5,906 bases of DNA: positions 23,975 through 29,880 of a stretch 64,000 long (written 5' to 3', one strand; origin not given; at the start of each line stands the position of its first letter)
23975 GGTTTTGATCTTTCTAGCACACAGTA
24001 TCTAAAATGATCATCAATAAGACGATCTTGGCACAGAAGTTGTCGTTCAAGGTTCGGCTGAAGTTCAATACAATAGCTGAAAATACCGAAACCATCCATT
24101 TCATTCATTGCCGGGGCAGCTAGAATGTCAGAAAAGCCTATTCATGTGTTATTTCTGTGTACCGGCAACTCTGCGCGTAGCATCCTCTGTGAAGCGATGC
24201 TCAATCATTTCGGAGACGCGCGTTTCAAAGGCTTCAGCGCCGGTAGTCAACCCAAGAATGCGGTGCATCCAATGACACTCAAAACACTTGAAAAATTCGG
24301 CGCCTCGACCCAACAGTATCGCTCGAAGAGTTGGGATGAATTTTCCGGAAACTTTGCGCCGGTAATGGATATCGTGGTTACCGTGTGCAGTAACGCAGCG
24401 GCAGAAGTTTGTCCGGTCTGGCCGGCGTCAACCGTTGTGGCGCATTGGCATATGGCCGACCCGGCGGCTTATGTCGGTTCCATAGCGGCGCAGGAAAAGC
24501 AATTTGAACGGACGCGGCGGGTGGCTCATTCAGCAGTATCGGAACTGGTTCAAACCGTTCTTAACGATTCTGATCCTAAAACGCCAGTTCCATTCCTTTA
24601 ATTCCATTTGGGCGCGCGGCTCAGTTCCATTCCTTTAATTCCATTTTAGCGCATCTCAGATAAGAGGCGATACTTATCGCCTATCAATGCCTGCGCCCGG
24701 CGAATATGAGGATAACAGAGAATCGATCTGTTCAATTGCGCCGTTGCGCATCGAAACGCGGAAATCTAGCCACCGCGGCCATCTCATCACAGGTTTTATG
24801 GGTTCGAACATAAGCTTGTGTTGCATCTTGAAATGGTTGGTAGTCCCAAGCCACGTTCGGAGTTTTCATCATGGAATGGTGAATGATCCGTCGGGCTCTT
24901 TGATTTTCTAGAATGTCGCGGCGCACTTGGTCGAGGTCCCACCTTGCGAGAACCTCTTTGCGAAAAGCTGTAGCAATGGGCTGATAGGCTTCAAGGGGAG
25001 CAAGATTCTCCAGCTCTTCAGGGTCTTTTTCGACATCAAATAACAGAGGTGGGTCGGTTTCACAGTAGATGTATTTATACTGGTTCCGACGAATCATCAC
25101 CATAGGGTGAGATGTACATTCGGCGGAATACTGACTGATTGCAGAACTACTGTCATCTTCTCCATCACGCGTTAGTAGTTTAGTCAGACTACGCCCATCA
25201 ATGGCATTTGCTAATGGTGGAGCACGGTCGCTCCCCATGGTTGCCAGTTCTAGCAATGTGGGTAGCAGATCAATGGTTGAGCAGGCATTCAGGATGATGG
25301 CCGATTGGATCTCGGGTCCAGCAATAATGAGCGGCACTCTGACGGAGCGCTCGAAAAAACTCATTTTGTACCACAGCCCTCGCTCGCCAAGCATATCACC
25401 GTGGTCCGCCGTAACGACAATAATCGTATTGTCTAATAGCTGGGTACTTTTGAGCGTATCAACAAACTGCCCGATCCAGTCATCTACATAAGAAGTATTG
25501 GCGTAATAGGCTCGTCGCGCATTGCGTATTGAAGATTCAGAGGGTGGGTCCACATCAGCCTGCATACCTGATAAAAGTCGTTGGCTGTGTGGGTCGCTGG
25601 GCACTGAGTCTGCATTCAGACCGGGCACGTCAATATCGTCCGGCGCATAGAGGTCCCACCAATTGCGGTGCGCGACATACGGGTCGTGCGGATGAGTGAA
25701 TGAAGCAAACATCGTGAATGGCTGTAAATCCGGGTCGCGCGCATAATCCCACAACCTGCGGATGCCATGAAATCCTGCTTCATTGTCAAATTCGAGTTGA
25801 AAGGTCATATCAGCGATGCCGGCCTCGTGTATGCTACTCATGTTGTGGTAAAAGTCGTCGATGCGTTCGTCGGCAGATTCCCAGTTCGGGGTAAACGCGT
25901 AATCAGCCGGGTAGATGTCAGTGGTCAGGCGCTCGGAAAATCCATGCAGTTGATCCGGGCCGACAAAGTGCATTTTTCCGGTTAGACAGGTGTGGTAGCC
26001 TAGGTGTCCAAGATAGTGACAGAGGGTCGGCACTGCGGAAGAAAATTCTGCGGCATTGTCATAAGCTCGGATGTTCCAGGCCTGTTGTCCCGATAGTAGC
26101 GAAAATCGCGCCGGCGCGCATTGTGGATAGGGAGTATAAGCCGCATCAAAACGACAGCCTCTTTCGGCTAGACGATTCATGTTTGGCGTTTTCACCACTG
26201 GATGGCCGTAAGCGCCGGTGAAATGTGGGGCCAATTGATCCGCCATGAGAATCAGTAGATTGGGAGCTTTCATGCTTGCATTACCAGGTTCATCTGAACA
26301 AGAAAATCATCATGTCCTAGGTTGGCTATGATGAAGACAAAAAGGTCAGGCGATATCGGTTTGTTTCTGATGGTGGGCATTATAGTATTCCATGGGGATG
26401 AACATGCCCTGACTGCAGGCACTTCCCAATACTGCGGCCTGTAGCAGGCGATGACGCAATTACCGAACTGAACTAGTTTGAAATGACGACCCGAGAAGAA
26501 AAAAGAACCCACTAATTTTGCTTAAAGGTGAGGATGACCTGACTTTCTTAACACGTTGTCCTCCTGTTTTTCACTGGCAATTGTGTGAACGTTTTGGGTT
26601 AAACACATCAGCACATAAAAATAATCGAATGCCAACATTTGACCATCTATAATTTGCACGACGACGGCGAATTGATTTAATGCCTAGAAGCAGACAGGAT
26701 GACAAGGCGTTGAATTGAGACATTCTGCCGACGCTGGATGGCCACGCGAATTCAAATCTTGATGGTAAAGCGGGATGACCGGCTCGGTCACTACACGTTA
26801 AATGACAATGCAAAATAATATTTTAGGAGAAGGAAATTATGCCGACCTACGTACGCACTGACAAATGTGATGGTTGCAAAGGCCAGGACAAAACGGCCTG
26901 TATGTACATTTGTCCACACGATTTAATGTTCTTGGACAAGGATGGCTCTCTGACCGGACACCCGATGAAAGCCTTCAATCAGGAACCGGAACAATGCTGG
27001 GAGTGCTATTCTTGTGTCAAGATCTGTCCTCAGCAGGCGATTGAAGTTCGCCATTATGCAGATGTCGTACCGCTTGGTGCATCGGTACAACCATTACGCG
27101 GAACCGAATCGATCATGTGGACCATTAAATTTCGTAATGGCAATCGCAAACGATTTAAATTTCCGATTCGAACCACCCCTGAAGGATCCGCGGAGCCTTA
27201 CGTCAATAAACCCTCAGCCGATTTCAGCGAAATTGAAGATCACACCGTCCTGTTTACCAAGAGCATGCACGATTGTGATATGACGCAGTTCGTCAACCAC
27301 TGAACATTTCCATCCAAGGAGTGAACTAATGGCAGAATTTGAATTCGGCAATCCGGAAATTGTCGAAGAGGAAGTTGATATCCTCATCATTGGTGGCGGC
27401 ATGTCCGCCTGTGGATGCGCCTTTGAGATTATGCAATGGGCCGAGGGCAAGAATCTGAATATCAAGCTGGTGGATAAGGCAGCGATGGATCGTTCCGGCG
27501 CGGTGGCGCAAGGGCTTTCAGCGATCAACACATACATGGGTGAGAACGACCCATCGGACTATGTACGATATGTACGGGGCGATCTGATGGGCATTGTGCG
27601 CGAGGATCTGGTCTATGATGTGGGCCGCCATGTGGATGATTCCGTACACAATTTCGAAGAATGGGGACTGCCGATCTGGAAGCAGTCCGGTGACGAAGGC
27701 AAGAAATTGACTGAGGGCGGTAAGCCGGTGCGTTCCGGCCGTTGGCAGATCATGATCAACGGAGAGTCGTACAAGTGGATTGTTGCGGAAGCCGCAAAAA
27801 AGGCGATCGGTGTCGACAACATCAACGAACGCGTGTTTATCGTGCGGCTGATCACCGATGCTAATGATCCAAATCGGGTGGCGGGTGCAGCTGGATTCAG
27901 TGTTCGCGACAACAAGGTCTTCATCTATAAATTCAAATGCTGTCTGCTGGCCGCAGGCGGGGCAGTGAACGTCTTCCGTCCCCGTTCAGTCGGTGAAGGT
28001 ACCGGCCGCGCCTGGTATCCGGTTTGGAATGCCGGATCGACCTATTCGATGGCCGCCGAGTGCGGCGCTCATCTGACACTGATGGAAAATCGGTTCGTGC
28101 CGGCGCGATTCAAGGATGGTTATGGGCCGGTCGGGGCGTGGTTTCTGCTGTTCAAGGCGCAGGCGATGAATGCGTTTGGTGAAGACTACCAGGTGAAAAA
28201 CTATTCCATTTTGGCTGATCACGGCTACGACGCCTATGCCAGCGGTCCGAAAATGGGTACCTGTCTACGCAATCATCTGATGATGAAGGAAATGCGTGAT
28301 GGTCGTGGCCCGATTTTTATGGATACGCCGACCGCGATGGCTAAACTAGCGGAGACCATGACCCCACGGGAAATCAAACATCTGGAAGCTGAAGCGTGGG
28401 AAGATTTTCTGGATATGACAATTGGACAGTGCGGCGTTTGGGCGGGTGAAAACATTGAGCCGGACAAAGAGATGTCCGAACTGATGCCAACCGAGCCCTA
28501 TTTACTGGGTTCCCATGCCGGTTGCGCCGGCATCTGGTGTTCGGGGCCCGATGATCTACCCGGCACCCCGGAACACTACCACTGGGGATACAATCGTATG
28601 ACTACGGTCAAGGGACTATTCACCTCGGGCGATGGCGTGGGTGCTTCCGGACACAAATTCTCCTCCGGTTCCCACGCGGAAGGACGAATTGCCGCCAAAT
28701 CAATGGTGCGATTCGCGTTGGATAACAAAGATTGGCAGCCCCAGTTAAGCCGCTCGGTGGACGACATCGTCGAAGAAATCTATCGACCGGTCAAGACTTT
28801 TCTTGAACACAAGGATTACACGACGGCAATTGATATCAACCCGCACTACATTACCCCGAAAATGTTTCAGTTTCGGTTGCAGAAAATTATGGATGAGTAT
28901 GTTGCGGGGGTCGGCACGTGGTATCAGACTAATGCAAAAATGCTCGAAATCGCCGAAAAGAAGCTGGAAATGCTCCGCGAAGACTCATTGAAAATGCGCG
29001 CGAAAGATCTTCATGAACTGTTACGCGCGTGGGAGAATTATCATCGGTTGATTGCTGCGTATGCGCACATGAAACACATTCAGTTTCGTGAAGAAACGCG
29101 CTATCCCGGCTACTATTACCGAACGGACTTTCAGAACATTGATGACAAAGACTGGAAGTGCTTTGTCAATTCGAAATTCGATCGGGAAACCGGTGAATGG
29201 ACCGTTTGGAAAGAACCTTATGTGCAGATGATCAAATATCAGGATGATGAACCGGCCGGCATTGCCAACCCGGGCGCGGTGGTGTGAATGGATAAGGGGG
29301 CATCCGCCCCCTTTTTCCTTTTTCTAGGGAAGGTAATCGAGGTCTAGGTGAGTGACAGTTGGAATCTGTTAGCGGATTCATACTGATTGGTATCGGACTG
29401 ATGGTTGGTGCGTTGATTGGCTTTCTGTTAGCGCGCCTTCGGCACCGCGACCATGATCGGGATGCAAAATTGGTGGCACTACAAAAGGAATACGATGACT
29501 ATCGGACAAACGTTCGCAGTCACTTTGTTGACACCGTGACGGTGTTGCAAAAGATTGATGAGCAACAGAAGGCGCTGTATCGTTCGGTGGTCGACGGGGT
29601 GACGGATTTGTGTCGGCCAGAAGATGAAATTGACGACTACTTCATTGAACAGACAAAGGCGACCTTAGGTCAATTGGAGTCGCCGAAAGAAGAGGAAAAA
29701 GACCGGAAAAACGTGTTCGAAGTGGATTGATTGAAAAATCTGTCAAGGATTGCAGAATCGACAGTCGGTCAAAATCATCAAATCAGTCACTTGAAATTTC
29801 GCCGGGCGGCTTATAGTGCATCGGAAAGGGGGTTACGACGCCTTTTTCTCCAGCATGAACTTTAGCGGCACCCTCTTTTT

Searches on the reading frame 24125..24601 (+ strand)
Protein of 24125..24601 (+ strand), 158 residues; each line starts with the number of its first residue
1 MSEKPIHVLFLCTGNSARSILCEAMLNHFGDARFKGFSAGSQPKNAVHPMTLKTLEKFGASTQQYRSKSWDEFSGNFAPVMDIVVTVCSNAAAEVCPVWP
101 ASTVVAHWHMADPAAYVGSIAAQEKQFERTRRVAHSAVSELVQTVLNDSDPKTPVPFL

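Call 12: search_protein_families(library=pfam, proteins=[window:24125-24601:+])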
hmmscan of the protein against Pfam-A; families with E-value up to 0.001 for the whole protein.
window:24125-24601:+ (158 aa): 1 family
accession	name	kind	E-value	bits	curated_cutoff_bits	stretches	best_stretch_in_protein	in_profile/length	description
PF01451.26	LMWPc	-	3.6e-15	56.9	23.2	1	8-140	1-142/144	Low molecular weight phosphotyrosine protein phosphatase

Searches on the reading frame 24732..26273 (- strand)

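Call 12: search_protein_families(library=pfam, proteins=[window:24732-26273:-])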
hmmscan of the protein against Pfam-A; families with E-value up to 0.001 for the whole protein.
window:24732-26273:- (513 aa): 5 families
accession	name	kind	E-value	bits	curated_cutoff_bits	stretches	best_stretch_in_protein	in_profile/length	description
PF00884.28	Sulfatase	-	3.3e-42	145.3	25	1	4-345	1-300/301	Sulfatase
PF12411.13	Choline_sulf_C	-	2.9e-14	53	27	1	453-504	2-53/53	Choline sulfatase enzyme C terminal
PF16347.10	SGSH_C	-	4.8e-13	50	29.3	1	296-441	1-148/154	N-sulphoglucosamine sulphohydrolase, C-terminal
PF01663.27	Phosphodiest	-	1.1e-07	32.3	23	1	257-292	185-220/342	Type I phosphodiesterase / nucleotide pyrophosphatase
PF14707.11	Sulfatase_C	-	0.00038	21.5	30.9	1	405-441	52-89/127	C-terminal region of aryl-sulfatase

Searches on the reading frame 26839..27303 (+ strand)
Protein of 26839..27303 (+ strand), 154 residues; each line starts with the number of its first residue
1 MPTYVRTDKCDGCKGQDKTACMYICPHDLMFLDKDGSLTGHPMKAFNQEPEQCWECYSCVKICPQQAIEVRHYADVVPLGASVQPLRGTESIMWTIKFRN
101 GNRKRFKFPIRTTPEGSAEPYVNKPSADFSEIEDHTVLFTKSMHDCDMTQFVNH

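Call 12: search_protein_families(library=pfam, proteins=[window:26839-27303:+])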
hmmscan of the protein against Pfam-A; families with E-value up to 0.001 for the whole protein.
window:26839-27303:+ (154 aa): 10 families
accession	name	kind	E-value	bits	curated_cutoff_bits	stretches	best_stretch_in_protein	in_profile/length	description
PF12139.13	APS-reductase_C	-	3.9e-28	97.9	25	1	70-141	1-71/82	Adenosine-5'-phosphosulfate reductase beta subunit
PF12838.12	Fer4_7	-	4.3e-08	33.9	27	1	9-67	1-52/52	4Fe-4S dicluster domain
PF00037.32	Fer4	-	7.2e-07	29.2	21.1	1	50-69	5-24/24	4Fe-4S binding domain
PF13187.11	Fer4_9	-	8.4e-07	29.4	27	1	9-68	1-52/52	4Fe-4S dicluster domain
PF13237.11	Fer4_10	-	6.8e-06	26.4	25.5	1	5-64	4-53/53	4Fe-4S dicluster domain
PF12800.12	Fer4_4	-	1.6e-05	25.3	24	0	50-65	1-16/17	4Fe-4S binding domain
PF12837.12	Fer4_6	-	3.9e-05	23.9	25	0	5-28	4-22/24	4Fe-4S binding domain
PF13484.11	Fer4_16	-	0.00011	23.4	30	0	52-71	1-20/66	4Fe-4S double cluster binding domain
PF25160.1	LdpA_Fe-S-bd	-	0.00014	22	27.6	0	49-73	24-48/49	LdpA Fe-S cluster-binding domain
PF12798.12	Fer4_3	-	0.00095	20.3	27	0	53-67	1-15/15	4Fe-4S binding domain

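Call 59: find_encoding_contigs(protein=window:26839-27303:+, flank=3000, max_places=4)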
Protein window:26839-27303:+ (154 aa): no gene with exactly this product is on record in the collection.

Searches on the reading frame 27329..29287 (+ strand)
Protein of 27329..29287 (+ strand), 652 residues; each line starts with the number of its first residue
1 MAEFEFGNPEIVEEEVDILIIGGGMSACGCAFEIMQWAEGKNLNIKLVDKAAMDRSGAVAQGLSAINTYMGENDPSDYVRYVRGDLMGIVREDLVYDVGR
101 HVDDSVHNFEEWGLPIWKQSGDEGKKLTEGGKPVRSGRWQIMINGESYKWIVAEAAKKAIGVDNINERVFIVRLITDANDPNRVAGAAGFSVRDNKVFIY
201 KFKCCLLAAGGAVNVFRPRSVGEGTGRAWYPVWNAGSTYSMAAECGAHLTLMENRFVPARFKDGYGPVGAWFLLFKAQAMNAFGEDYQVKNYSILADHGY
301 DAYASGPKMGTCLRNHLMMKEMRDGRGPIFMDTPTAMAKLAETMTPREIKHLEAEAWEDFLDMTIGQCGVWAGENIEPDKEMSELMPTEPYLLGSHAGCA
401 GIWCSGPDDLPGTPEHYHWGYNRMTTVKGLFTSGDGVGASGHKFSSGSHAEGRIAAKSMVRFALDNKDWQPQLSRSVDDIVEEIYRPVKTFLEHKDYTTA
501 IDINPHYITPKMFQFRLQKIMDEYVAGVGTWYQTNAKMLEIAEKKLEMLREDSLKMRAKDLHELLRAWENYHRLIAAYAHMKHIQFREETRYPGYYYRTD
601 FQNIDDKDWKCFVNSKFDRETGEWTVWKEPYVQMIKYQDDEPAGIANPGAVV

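Call 12: search_protein_families(library=pfam, proteins=[window:27329-29287:+])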
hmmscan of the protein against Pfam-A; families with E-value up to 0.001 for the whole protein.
window:27329-29287:+ (652 aa): 2 families
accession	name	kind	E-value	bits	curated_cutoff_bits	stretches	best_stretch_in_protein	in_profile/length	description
PF00890.30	FAD_binding_2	-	2.1e-08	34.3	20.4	1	17-253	1-248/414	FAD binding domain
PF02910.25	Succ_DH_flav_C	-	8.4e-05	23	20.8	1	516-631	3-116/130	Fumarate reductase flavoprotein C-term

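Call 21: find_encoding_contigs(protein=window:27329-29287:+, flank=2000, max_places=4)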
Protein window:27329-29287:+ (652 aa): no gene with exactly this product is on record in the collection.

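Call 65: find_homologous_proteins(query=window:27329-29287:+, max_evalue=1e-100)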
Query window:27329-29287:+ (652 aa): 7990 proteins with E <= 1e-100 among 8000 candidates; the best 120 are listed.
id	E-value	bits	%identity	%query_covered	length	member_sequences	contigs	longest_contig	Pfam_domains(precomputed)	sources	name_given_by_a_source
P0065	0.0e+0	1553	100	100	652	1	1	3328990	PF00890.31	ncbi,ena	-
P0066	0.0e+0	1516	97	100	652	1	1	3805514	PF00890.31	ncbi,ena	-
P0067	0.0e+0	1485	94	100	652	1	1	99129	PF00890.31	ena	-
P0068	0.0e+0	1480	94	100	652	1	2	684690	PF00890.31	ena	-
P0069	0.0e+0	1479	94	100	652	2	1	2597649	PF00890.31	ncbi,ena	-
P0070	0.0e+0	1479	94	100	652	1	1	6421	PF00890.31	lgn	-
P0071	0.0e+0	1477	93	100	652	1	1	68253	PF00890.31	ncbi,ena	-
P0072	0.0e+0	1476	94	100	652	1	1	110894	PF00890.31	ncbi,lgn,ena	-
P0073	0.0e+0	1475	93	100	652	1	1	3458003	PF00890.31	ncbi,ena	-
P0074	0.0e+0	1464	93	100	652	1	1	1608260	PF00890.31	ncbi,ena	-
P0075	0.0e+0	1463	93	100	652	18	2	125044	PF00890.31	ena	-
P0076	0.0e+0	1461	92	100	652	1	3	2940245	PF00890.31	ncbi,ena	-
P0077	0.0e+0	1458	93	100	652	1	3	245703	PF00890.31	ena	-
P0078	0.0e+0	1458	93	100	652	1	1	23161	PF00890.31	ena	-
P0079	0.0e+0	1456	93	100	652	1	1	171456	PF00890.31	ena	-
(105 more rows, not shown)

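Call 68: find_encoding_contigs(protein=P0065, flank=10000, max_places=2)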
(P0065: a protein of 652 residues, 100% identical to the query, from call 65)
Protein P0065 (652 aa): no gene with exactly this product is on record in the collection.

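Call 89: find_encoding_contigs(protein=P0066, flank=10000, max_places=2)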
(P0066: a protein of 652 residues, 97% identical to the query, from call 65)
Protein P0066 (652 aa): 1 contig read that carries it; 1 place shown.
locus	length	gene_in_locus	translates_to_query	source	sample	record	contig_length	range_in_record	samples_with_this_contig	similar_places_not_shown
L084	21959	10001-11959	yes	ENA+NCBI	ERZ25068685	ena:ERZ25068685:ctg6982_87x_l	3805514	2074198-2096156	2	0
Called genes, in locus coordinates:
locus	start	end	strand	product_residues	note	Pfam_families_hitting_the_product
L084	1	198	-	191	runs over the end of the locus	-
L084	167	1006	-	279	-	-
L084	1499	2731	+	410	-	PF00155:Aminotran_1_2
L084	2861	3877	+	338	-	PF00296:Bac_luciferase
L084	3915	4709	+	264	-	PF00561:Abhydrolase_1, PF12146:Hydrolase_4, PF12697:Abhydrolase_6, PF03096:Ndr (weak)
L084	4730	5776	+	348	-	PF00355:Rieske, PF00848:Ring_hydroxyl_A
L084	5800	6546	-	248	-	PF00106:adh_short, PF08659:KR, PF23441:SDR, PF13561:adh_short_C2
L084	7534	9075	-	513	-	PF00884:Sulfatase, PF01663:Phosphodiest (faint), PF16347:SGSH_C, PF12411:Choline_sulf_C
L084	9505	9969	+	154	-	PF00037:Fer4 (faint), PF13237:Fer4_10 (faint), PF12800:Fer4_4 (faint), PF12838:Fer4_7, PF13187:Fer4_9 (weak), PF12139:APS-reductase_C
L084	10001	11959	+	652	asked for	PF00890:FAD_binding_2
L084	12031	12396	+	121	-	PF06295:ZapG-like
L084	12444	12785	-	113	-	PF08850:DUF1820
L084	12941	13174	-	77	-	-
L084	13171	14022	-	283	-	PF12146:Hydrolase_4, PF00561:Abhydrolase_1, PF12697:Abhydrolase_6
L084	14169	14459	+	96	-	PF08681:TacA1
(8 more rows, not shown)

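Call 90: find_encoding_contigs(protein=P0073, flank=10000, max_places=2)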
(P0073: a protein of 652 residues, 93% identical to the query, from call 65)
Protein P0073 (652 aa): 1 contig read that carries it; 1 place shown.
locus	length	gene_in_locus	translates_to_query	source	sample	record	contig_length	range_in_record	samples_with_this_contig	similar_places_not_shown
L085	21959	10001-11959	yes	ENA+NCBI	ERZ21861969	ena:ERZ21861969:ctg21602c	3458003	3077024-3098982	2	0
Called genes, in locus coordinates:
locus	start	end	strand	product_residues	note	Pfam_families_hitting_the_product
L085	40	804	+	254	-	PF06325:PrmA, PF05175:MTS (weak), PF13489:Methyltransf_23 (weak), PF08241:Methyltransf_11 (weak), PF08242:Methyltransf_12 (weak), PF13649:Methyltransf_25, PF13847:Methyltransf_31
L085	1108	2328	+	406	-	PF00155:Aminotran_1_2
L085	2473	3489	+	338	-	PF00296:Bac_luciferase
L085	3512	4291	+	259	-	PF00561:Abhydrolase_1, PF12146:Hydrolase_4, PF12697:Abhydrolase_6, PF03096:Ndr (weak)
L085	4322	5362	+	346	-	PF00355:Rieske, PF00848:Ring_hydroxyl_A (weak)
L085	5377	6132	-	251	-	PF00106:adh_short, PF08659:KR, PF23441:SDR, PF13561:adh_short_C2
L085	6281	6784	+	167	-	PF01451:LMWPc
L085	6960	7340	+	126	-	-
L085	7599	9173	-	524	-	PF00884:Sulfatase, PF01663:Phosphodiest (faint), PF16347:SGSH_C, PF12411:Choline_sulf_C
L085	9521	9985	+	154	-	PF00037:Fer4 (faint), PF13237:Fer4_10 (faint), PF12800:Fer4_4 (faint), PF12838:Fer4_7, PF13187:Fer4_9 (weak), PF12139:APS-reductase_C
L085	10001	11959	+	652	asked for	PF00890:FAD_binding_2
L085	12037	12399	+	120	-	PF06295:ZapG-like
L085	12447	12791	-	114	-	PF08850:DUF1820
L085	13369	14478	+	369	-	PF02746:MR_MLE_N, PF13378:MR_MLE_C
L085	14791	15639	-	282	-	PF00561:Abhydrolase_1, PF00975:Thioesterase (weak), PF12146:Hydrolase_4, PF12697:Abhydrolase_6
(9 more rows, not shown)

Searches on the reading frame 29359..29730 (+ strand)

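Call 74: search_protein_families(library=pfam, proteins=[window:29359-29730:+], max_evalue=1)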
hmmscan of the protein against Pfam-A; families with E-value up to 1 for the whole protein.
window:29359-29730:+ (123 aa): 4 families
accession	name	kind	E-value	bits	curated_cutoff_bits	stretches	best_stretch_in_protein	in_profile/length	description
PF06295.17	ZapG-like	-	6.8e-12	45.9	33.5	1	10-105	1-99/123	Z-ring associated protein G-like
PF14023.12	Bestrophin-like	-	0.03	14.3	32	0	3-34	28-59/232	Bestrophin-like domain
PF24578.1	CSPP1_C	-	0.057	13.5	27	1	48-75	18-45/55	Centrosome and spindle pole-associated protein 1, C-terminal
PF19029.5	DUF883_C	-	0.26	11.4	27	1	10-26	13-29/30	DUF883 C-terminal glycine zipper region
